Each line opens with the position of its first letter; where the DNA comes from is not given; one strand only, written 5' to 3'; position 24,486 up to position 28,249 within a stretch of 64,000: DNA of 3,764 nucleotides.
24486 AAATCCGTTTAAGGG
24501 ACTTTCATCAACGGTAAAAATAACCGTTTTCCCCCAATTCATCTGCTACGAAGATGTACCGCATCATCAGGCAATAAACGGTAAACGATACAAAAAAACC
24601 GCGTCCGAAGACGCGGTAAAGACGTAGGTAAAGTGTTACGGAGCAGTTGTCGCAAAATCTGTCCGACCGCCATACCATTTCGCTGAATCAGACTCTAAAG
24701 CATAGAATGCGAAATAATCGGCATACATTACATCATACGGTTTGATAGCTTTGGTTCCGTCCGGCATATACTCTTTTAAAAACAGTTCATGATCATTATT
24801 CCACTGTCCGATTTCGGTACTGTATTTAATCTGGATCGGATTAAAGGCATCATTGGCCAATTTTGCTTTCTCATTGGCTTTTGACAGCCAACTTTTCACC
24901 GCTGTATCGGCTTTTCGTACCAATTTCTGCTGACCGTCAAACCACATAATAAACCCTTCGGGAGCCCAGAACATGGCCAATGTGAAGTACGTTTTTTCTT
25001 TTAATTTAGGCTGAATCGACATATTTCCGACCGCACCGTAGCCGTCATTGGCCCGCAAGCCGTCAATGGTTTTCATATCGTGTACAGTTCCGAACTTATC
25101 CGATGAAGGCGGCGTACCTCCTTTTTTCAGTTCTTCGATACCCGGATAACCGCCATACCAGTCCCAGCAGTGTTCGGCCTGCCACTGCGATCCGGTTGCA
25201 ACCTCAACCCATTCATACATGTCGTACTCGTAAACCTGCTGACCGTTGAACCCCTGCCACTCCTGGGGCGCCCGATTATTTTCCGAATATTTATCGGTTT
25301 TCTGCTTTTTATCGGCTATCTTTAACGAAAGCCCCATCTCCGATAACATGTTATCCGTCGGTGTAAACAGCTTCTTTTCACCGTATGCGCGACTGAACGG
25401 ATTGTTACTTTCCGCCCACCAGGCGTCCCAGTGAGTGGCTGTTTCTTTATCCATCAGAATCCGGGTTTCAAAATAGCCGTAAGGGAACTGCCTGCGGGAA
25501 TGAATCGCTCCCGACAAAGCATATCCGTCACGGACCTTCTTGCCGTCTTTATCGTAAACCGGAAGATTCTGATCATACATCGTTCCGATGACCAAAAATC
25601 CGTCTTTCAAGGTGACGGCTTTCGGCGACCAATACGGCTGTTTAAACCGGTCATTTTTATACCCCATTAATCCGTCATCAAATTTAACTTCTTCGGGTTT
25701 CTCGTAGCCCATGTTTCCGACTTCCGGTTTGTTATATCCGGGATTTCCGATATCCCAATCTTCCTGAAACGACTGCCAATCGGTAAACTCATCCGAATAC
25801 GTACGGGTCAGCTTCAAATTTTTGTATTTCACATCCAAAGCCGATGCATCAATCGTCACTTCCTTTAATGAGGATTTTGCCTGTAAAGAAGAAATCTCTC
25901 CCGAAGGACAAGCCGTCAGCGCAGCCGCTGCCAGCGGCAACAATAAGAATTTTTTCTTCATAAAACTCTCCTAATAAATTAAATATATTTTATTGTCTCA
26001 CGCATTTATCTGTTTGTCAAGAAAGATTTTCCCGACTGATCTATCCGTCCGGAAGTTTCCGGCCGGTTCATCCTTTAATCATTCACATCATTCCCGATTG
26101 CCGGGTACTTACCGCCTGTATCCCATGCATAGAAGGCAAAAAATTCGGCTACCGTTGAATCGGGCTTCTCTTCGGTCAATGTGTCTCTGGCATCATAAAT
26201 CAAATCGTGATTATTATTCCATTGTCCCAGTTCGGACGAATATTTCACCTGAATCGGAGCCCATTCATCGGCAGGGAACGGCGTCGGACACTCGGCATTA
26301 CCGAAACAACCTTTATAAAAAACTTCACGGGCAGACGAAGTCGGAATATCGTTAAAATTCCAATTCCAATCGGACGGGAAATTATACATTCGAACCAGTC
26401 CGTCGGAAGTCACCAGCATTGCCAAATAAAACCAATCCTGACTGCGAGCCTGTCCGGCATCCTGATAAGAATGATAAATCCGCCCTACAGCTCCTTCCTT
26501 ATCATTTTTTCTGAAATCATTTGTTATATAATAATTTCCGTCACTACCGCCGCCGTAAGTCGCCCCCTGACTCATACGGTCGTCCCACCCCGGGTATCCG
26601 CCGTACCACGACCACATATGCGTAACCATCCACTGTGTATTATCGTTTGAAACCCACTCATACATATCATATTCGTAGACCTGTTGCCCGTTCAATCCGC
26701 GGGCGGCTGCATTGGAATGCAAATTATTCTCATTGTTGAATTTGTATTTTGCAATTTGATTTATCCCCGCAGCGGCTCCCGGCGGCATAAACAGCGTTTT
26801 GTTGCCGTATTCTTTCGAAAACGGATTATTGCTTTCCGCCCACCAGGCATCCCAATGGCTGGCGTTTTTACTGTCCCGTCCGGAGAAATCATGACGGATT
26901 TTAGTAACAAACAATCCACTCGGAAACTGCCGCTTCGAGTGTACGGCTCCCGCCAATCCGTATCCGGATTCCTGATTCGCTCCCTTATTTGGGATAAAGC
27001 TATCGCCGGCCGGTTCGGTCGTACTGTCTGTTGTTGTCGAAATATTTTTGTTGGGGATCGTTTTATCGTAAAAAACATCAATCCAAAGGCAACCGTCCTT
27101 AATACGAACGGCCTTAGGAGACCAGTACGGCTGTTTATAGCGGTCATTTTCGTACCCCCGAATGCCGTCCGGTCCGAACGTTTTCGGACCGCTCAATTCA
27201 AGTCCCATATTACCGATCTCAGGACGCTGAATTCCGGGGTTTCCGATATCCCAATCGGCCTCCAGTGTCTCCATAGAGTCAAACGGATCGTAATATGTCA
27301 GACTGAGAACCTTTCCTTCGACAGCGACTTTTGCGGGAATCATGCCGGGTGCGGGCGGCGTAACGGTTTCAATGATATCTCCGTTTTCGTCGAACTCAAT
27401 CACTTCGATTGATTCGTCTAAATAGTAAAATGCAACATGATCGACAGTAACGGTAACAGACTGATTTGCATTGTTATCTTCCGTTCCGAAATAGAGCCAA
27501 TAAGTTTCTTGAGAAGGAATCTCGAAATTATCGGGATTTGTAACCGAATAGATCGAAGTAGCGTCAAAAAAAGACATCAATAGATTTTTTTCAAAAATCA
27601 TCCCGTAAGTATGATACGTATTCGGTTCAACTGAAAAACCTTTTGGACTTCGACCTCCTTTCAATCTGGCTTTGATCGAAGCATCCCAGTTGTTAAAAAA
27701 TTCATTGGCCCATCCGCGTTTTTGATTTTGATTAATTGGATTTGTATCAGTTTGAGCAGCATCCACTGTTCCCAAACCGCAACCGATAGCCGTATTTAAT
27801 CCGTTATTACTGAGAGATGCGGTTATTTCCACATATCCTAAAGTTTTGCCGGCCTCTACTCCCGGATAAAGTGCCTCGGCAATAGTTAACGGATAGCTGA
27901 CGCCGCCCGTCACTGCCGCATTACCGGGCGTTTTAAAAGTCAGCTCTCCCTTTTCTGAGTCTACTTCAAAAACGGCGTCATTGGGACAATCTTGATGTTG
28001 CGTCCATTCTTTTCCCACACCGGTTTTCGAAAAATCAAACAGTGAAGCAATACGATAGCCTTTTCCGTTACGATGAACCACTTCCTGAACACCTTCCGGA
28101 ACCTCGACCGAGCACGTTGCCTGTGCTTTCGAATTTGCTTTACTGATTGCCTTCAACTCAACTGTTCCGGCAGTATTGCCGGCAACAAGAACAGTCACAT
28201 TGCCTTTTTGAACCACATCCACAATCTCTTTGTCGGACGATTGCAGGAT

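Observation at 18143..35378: Host-glycan (mucin-type) degradation island in a spirochaete, built from surface lipoproteins with no Sus-like transporter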

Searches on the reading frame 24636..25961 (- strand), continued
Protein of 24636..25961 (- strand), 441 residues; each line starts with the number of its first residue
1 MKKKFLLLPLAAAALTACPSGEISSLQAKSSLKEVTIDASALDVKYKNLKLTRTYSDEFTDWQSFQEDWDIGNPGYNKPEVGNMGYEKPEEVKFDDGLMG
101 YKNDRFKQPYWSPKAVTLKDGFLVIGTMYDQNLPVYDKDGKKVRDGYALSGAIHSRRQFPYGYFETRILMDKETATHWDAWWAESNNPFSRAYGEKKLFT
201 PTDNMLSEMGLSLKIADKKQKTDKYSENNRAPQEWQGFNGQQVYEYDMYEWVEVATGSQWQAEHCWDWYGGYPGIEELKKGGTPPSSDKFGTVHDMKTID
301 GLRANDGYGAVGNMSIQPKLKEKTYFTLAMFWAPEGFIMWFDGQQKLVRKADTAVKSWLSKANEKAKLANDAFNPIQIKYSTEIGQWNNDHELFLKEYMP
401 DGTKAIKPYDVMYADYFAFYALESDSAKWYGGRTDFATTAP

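Call 79: search_solved_structures(query=A4, max_evalue=1, show_alignments=2)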
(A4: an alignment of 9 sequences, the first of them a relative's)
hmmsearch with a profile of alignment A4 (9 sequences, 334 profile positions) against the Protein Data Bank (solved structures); distinct sequences matched with E-value up to 1: 75 (the best 60 are shown).
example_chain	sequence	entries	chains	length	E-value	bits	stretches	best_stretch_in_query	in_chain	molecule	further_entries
2vy0_A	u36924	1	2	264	1.2e-26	97.1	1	63-330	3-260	ENDO-BETA-1,3-GLUCANASE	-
6xof_A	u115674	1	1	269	5.7e-25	91.6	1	71-331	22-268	GH16 family protein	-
4dfs_A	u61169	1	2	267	1e-23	87.5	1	70-332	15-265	Glycoside hydrolase, family 16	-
6xqf_A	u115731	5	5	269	1.1e-23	87.4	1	71-331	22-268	GH16 family protein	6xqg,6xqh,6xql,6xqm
3azx_A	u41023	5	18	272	1.8e-23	86.7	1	71-331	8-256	Laminarinase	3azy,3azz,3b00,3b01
8va4_A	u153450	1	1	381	1.7e-21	80.2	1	110-330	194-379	Glycoside hydrolase family 16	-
6t2n_AAA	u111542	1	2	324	2.8e-21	79.5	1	75-332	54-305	Glycoside hydrolase family 16 protein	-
4crq_A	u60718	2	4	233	3.3e-21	79.3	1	72-331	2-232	ENDO-1,3-BETA-GLUCANASE, FAMILY GH16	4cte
6jh5_A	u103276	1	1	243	1.1e-20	77.6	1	71-333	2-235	LamCAT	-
6jhj_A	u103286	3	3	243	2.2e-19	73.2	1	71-333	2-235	LamCAT | laminarinase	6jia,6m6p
5wut_A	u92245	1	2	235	5.1e-19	72.1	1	75-264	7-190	ULam111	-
1dyp_A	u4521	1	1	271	5.7e-18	68.6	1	74-254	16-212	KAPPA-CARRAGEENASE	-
6t2r_AAA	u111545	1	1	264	7.2e-18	68.3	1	70-332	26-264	Beta-glycosidase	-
5ocq_A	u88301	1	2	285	2.1e-17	66.8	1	74-254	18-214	Kappa-carrageenase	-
9efl_A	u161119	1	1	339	2.6e-17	66.4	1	74-255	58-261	BxMAGbovA, a GH16 carrageenase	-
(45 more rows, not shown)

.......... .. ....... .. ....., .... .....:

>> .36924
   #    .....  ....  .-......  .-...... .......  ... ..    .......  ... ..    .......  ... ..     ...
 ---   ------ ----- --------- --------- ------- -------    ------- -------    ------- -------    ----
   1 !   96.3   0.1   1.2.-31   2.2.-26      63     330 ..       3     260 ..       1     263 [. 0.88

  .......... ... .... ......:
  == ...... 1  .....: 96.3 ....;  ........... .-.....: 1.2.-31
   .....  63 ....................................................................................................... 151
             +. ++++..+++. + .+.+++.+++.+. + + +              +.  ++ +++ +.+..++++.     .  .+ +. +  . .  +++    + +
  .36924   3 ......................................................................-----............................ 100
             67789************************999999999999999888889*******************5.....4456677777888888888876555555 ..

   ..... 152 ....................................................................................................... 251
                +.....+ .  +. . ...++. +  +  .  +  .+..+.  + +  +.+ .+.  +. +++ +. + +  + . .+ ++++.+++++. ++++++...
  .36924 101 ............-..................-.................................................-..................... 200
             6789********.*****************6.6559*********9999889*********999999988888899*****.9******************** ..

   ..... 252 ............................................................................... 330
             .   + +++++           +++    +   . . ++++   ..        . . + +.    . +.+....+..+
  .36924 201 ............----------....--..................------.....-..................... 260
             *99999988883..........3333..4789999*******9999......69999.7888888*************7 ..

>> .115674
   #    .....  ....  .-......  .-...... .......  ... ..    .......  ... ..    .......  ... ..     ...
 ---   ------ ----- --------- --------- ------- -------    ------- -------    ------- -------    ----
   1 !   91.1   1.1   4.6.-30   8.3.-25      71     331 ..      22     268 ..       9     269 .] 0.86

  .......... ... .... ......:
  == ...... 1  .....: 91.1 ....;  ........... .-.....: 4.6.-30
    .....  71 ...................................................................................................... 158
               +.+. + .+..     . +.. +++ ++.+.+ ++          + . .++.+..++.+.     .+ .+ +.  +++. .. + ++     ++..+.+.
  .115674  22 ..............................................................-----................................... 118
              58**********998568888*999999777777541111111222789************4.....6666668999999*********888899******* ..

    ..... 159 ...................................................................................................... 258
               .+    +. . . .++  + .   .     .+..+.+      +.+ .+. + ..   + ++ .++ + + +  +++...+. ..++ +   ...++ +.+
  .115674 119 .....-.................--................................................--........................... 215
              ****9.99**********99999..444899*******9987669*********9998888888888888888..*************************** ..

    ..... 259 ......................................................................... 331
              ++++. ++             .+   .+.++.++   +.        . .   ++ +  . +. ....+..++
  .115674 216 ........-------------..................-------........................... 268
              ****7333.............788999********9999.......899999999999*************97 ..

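Call 81: find_related_loci(query=A2, collection=metagenome_contigs, flank=8000)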
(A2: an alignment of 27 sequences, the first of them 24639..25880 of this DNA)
Query A2 (414 aa) in metagenome_contigs; peptide patterns used: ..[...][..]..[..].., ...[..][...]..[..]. (x = any residue, [..] = any of these).
201 stretches matched a pattern; 1 encode a relative of the query (tblastn E <= 1e-3); 1 distinct loci.
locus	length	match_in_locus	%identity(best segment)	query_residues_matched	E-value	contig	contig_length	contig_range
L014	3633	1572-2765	41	15-407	3e-80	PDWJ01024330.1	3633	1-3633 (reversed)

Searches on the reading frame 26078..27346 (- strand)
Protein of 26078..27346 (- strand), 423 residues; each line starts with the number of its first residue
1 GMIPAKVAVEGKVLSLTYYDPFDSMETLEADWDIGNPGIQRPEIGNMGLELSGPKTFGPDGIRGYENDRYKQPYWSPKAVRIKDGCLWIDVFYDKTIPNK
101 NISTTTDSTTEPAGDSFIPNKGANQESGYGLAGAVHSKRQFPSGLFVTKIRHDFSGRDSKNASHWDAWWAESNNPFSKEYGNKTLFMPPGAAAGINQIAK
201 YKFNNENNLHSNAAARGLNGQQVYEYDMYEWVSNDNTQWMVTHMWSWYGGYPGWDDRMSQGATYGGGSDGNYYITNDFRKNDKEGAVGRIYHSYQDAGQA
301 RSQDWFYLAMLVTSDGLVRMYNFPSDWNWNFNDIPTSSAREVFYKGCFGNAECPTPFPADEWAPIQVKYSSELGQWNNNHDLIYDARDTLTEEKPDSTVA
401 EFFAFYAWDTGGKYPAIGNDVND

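Call 49: search_protein_families(library=pfam, proteins=[window:26078-27346:-], max_evalue=10)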
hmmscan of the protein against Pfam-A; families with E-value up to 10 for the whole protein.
window:26078-27346:- (423 aa): 1 family
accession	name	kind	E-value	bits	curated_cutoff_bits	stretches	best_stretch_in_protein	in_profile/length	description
PF02331.20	P35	-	0.11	12.3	20.8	1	177-234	145-202/296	Apoptosis preventing protein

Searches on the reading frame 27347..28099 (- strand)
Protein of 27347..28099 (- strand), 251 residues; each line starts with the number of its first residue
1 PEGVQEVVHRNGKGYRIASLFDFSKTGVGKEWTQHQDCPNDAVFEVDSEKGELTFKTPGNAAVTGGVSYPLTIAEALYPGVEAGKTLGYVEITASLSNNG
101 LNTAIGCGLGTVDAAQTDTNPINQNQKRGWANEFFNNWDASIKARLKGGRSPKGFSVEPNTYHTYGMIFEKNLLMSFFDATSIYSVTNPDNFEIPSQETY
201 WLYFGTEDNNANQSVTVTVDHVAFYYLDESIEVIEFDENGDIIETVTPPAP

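Call 49: search_protein_families(library=pfam, proteins=[window:27347-28099:-], max_evalue=10)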
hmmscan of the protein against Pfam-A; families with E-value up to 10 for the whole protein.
window:27347-28099:- (251 aa): 2 families
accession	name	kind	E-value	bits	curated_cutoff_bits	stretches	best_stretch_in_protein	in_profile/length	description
PF22925.3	TS_C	-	0.00054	20.1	27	1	153-225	123-195/202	Trans-sialidase, C-terminal domain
PF19151.5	Sublancin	-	0.24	12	26.9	1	84-117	18-51/57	Sublancin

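Call 61: predict_structure(alignment_id=A3)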
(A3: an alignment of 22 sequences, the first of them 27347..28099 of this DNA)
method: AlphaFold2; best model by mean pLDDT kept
length: 251 residues; sequences in the alignment: 22
mean_pLDDT: 81.4   pTM: 0.84
mean pLDDT of the five models: 81.4, 79.3, 75.5, 74.7, 71.7
residues with pLDDT >= 90: 94; 70-90: 101; 50-70: 49; < 50: 7
segments of 3 or more residues with pLDDT < 50: 248-251
pLDDT, mean of each block of 10 residues (from residue 1): 69 91 90 81 72 84 82 91 87 95 90 73 64 88 87 93 93 88 81 66 82 89 91 61 51 41
secondary structure, 60 per line:
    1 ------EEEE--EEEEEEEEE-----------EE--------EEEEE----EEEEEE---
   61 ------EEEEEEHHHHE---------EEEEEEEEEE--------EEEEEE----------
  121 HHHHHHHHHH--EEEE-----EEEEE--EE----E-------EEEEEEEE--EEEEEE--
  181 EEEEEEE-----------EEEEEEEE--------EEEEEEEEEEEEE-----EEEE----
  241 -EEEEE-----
elements in order: E7-10 E13-21 E43-47 E52-57 E67-72 H73-76 E87-96 E105-110 H121-130 E133-136 E142-146 E163-170 E173-178 E181-187 E199-206 E215-227 E233-236 E242-246
